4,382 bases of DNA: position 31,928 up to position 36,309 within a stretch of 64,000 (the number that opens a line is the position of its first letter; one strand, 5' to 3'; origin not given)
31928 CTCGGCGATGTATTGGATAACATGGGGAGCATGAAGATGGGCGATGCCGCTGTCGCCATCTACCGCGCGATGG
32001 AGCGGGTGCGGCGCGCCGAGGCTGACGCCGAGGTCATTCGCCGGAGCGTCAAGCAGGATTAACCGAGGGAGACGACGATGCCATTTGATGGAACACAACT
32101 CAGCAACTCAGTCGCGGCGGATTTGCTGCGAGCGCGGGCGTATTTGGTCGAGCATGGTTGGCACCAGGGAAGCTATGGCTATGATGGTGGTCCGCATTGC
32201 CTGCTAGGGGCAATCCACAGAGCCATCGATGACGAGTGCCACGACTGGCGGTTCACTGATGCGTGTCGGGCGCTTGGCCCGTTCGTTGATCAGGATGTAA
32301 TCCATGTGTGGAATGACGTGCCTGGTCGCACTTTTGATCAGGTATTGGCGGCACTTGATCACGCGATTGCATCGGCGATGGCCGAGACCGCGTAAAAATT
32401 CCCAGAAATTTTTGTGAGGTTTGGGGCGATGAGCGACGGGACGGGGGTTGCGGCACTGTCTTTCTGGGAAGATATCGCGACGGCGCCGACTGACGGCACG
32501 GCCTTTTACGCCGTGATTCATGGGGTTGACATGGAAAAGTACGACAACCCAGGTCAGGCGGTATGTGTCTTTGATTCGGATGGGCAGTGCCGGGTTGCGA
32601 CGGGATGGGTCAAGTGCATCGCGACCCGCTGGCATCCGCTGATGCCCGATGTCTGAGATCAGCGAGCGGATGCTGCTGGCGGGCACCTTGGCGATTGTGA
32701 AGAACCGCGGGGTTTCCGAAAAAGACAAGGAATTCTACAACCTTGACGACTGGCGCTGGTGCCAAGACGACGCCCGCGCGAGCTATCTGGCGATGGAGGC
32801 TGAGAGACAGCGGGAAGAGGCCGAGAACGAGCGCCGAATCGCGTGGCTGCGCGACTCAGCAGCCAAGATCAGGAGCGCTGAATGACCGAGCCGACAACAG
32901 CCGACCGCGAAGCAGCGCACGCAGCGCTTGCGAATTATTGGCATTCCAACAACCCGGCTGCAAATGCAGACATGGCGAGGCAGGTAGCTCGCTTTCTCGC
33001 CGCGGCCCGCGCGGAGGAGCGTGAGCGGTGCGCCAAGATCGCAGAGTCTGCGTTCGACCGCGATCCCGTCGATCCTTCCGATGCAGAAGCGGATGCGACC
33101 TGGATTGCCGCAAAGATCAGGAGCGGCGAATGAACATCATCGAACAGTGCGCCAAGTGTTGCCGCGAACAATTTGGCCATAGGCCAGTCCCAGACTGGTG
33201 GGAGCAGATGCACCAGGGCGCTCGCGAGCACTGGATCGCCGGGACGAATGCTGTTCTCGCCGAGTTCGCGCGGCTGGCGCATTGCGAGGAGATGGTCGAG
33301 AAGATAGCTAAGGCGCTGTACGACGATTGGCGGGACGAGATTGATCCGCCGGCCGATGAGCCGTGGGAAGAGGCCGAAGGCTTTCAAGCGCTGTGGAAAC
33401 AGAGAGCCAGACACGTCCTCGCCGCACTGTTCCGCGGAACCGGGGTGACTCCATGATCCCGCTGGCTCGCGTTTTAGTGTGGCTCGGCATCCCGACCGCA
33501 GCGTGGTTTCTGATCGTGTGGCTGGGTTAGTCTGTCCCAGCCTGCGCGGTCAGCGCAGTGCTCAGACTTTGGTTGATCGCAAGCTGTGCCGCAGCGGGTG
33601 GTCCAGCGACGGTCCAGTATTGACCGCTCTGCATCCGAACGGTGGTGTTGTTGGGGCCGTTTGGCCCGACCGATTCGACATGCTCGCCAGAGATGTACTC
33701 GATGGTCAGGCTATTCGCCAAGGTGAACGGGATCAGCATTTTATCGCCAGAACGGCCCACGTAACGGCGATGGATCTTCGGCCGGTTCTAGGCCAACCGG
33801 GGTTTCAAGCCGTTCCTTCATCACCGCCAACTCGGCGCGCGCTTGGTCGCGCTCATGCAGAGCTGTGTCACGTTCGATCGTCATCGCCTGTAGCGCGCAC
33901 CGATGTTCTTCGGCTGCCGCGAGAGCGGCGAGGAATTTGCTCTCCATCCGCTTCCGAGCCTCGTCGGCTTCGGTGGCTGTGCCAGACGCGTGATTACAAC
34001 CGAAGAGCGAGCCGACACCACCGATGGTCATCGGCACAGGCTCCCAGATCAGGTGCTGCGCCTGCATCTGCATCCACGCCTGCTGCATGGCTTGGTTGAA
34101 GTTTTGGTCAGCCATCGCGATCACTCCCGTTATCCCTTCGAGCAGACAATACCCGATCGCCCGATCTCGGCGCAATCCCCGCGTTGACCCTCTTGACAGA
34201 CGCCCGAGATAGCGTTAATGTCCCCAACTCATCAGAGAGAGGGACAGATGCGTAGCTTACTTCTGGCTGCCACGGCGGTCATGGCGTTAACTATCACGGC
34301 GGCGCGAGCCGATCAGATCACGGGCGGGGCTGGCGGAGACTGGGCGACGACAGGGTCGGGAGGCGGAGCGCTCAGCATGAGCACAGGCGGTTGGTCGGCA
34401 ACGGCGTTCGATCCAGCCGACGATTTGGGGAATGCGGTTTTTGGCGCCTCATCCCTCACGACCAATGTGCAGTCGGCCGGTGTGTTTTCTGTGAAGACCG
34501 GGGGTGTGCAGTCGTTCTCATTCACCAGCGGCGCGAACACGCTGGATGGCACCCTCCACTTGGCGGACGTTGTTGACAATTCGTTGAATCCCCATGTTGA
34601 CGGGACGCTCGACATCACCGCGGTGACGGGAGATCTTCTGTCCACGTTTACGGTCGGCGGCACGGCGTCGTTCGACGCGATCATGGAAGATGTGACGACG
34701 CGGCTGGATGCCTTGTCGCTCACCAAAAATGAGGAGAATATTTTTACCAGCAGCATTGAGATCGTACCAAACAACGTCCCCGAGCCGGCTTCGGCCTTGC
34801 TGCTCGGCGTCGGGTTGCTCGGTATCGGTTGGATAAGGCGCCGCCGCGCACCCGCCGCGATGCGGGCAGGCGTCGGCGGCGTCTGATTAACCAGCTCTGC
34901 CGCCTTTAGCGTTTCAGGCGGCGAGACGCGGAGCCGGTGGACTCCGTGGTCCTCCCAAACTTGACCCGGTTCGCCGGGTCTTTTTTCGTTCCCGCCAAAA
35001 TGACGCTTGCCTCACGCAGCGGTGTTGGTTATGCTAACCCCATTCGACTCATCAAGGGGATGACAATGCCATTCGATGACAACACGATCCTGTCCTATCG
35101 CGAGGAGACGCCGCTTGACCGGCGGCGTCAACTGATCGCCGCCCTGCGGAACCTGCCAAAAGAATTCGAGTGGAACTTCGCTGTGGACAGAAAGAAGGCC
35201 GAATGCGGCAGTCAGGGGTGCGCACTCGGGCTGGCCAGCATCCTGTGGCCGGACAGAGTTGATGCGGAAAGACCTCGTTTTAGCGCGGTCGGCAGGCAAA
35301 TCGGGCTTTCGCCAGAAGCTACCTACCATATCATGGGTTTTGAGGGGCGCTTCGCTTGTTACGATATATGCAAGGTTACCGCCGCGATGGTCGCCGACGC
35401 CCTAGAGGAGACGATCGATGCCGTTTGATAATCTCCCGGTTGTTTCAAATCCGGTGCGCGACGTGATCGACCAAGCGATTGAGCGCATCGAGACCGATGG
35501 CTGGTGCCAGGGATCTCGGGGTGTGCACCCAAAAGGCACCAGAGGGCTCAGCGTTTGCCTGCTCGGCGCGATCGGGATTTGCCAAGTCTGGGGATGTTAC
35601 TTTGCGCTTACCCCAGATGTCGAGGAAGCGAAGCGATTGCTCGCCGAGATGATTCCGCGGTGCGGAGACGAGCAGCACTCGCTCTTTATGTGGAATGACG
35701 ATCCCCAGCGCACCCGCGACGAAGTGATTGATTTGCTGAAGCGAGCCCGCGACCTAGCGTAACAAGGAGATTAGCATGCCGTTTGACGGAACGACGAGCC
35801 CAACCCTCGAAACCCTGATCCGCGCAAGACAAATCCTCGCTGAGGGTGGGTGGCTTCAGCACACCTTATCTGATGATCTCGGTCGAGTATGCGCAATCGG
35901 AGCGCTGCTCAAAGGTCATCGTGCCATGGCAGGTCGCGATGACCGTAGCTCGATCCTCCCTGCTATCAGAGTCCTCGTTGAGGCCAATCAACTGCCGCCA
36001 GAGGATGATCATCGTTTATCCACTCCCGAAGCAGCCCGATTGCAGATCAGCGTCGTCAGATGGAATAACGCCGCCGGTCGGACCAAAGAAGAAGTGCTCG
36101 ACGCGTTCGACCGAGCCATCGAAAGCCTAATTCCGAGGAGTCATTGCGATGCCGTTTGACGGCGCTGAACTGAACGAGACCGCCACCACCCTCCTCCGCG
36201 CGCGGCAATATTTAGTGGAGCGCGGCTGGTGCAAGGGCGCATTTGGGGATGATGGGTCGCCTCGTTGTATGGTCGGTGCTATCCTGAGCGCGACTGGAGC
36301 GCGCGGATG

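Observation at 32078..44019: Eight-member 'MPFDG' paralogous small-protein family scattered through the late/accessory region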

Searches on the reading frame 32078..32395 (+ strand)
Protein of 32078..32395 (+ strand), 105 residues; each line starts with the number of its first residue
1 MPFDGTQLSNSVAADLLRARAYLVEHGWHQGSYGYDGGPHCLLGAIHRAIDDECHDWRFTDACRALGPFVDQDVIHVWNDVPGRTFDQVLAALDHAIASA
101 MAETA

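Call 3: search_protein_families(library=pfam, proteins=[window:32078-32395:+], max_evalue=1)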
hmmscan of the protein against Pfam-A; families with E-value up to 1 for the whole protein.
window:32078-32395:+ (105 aa): 1 family
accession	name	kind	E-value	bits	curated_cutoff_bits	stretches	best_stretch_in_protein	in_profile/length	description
PF19698.5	DUF6197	-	5.4e-22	78.6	24.6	1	11-98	5-110/111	Family of unknown function (DUF6197)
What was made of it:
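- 32078..32395 (+): MPFDG-tagged DUF6197 paralog (105 aa). Pfam PF19698 78.6 bits, E 5.4e-22 (call 3).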

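Call 4: search_protein_families(library=phrogs, proteins=[window:32078-32395:+], max_evalue=1)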
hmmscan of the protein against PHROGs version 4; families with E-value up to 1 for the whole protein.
window:32078-32395:+ (105 aa): 4 families
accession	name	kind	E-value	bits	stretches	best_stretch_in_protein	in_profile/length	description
phrog_762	-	unknown function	2e-14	54.7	1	13-102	44-153/281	-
phrog_16237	-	unknown function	0.0045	17.8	1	16-60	101-143/188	-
phrog_11487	-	unknown function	0.15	13.3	1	22-98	38-119/134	-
phrog_17383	-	DNA, RNA and nucleotide metabolism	0.42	12.1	0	20-65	12-46/79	DNA binding protein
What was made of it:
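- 32078..32395 (+): PHROG 762 E 2e-14 (call 4).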

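Call 94: search_protein_families(library=padloc, proteins=[window:32078-32395:+], max_evalue=0.1)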
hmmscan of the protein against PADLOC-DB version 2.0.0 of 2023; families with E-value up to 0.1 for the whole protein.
window:32078-32395:+ (105 aa): 0 families

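Call 95: search_protein_families(library=ncbifam, proteins=[window:32078-32395:+], max_evalue=0.1)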
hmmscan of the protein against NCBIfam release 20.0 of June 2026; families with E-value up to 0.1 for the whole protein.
window:32078-32395:+ (105 aa): 0 families

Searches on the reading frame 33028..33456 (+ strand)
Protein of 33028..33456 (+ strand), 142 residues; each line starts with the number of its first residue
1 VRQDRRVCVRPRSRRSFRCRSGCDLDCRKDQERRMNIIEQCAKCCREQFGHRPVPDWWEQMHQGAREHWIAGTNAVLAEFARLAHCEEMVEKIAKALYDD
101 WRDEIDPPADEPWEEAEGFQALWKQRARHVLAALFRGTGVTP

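Call 62: search_protein_families(library=phrogs, proteins=[window:33028-33456:+], max_evalue=0.001)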
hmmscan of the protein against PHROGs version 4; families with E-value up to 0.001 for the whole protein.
window:33028-33456:+ (142 aa): 0 families

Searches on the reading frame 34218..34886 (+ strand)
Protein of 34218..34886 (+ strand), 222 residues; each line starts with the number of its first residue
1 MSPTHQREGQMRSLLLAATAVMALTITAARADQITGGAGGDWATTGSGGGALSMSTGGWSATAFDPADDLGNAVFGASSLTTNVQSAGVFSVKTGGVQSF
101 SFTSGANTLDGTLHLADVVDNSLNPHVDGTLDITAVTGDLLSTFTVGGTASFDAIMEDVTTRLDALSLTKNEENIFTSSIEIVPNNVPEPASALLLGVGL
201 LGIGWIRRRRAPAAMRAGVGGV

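Call 17: search_protein_families(library=pfam, proteins=[window:34218-34886:+], max_evalue=0.01)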
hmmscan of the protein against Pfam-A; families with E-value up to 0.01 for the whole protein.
window:34218-34886:+ (222 aa): 1 family
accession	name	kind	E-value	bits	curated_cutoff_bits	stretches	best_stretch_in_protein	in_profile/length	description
PF07589.16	PEP-CTERM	-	2e-06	28.1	20.7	1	187-208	2-24/24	PEP-CTERM motif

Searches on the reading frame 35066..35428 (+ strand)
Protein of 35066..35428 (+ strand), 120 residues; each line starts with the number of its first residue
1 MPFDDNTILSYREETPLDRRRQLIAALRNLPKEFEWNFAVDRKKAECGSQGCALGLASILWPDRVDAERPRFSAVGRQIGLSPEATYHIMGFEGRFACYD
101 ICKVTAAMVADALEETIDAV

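Call 3: search_protein_families(library=pfam, proteins=[window:35066-35428:+], max_evalue=1)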
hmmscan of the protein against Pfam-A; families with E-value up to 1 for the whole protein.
window:35066-35428:+ (120 aa): 1 family
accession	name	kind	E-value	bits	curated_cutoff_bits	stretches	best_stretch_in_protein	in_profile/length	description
PF09499.16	RE_ApaLI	-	0.16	12.1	25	1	4-46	71-113/189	ApaLI-like restriction endonuclease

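Call 4: search_protein_families(library=phrogs, proteins=[window:35066-35428:+], max_evalue=1)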
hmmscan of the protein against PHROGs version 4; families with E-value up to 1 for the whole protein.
window:35066-35428:+ (120 aa): 0 families

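Call 42: find_homologous_proteins(query=window:35066-35425:+, max_evalue=0.001)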
Query window:35066-35425:+ (120 aa): 6 proteins with E <= 0.001 among 20 candidates.
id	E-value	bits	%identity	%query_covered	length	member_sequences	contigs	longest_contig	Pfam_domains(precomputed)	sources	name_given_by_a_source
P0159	1.8e-65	236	91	100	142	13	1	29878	-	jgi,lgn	jgi:hypothetical protein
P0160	9.8e-64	231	89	100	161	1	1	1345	-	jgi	jgi:hypothetical protein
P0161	3.6e-63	229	88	100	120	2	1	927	-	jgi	-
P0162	9.1e-57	208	83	100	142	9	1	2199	-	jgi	jgi:hypothetical protein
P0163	4.1e-39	151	65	100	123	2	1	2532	-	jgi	jgi:hypothetical protein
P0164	3.3e-8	51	34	99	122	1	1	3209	-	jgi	jgi:hypothetical protein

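Call 54: find_encoding_contigs(protein=P0164, flank=10000, max_places=3)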
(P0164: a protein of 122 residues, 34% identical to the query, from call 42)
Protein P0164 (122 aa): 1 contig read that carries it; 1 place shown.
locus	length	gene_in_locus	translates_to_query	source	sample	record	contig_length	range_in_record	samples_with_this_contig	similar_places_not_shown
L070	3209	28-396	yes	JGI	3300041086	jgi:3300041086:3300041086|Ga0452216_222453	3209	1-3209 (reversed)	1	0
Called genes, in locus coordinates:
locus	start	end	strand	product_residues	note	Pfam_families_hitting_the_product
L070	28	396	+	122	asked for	-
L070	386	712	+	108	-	-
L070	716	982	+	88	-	-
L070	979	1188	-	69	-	-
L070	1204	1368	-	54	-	-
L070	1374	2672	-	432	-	PF03796:DnaB_C, PF06745:ATPase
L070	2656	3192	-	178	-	-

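Call 58: search_protein_families(library=pfam, alignment_id=A6, max_evalue=1)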
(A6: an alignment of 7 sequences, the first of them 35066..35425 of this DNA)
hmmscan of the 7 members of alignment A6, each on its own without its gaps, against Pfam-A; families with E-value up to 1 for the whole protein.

A. member 1, window:35066-35425:+ (120 aa): 1 family
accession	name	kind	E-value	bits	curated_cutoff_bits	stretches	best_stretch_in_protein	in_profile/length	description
PF09499.16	RE_ApaLI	-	0.16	12.1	25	1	4-46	71-113/189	ApaLI-like restriction endonuclease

B. families by the number of members that match (of 7 scanned): 2 families
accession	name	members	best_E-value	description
PF09499.16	RE_ApaLI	4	0.11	ApaLI-like restriction endonuclease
PF13246.12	Cation_ATPase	1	0.13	Cation transport ATPase (P-type)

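Call 94: search_protein_families(library=padloc, proteins=[window:35066-35428:+], max_evalue=0.1)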
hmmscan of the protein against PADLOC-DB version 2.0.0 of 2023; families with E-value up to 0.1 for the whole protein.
window:35066-35428:+ (120 aa): 0 families

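Call 95: search_protein_families(library=ncbifam, proteins=[window:35066-35428:+], max_evalue=0.1)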
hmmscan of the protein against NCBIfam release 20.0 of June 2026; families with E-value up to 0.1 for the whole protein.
window:35066-35428:+ (120 aa): 0 families

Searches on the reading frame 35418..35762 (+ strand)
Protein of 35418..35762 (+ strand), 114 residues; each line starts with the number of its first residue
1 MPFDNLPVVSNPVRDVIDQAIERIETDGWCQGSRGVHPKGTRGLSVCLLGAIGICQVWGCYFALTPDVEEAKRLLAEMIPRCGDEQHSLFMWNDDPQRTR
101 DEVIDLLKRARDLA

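Call 3: search_protein_families(library=pfam, proteins=[window:35418-35762:+], max_evalue=1)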
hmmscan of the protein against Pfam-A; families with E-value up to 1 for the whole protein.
window:35418-35762:+ (114 aa): 1 family
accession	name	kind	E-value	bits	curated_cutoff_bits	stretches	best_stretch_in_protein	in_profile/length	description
PF19698.5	DUF6197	-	3.7e-20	72.7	24.6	1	11-112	4-110/111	Family of unknown function (DUF6197)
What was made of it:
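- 35418..35762 (+): MPFDN-tagged DUF6197 paralog (114 aa). Pfam 72.7 bits (call 3).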

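Call 4: search_protein_families(library=phrogs, proteins=[window:35418-35762:+], max_evalue=1)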
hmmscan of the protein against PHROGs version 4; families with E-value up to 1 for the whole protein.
window:35418-35762:+ (114 aa): 3 families
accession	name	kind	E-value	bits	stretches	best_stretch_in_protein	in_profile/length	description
phrog_762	-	unknown function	8.2e-12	46.2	1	14-112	45-149/281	-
phrog_16237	-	unknown function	9.2e-05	23.3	1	15-107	100-187/188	-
phrog_13109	-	unknown function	0.0057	17.3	1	28-109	79-155/165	-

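Call 94: search_protein_families(library=padloc, proteins=[window:35418-35762:+], max_evalue=0.1)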
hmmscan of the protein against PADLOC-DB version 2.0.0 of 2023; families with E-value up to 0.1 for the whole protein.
window:35418-35762:+ (114 aa): 0 families

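Call 95: search_protein_families(library=ncbifam, proteins=[window:35418-35762:+], max_evalue=0.1)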
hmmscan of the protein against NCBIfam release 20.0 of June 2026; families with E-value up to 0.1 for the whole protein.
window:35418-35762:+ (114 aa): 0 families

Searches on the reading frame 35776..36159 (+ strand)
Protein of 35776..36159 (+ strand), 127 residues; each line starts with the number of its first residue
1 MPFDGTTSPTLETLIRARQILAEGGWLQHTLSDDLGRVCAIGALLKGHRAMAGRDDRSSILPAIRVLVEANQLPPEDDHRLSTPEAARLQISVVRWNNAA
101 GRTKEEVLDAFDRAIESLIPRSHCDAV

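Call 3: search_protein_families(library=pfam, proteins=[window:35776-36159:+], max_evalue=1)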
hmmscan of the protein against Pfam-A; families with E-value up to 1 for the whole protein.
window:35776-36159:+ (127 aa): 1 family
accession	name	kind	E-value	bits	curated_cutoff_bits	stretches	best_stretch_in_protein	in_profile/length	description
PF19698.5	DUF6197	-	1.7e-19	70.6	24.6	1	7-116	3-110/111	Family of unknown function (DUF6197)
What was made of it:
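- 35776..36159 (+): MPFDG-tagged DUF6197 paralog (127 aa). Pfam 70.6 bits (call 3).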

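Call 4: search_protein_families(library=phrogs, proteins=[window:35776-36159:+], max_evalue=1)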
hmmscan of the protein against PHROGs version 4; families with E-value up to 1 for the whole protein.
window:35776-36159:+ (127 aa): 2 families
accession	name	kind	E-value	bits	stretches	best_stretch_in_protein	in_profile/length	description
phrog_762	-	unknown function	1.6e-13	51.8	1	8-118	42-151/281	-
phrog_13109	-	unknown function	0.0078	16.9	1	12-110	66-152/165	-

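Call 94: search_protein_families(library=padloc, proteins=[window:35776-36159:+], max_evalue=0.1)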
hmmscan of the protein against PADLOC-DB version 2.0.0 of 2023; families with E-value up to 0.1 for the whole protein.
window:35776-36159:+ (127 aa): 0 families

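Call 95: search_protein_families(library=ncbifam, proteins=[window:35776-36159:+], max_evalue=0.1)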
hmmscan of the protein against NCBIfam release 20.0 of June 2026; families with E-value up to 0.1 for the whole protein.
window:35776-36159:+ (127 aa): 0 families
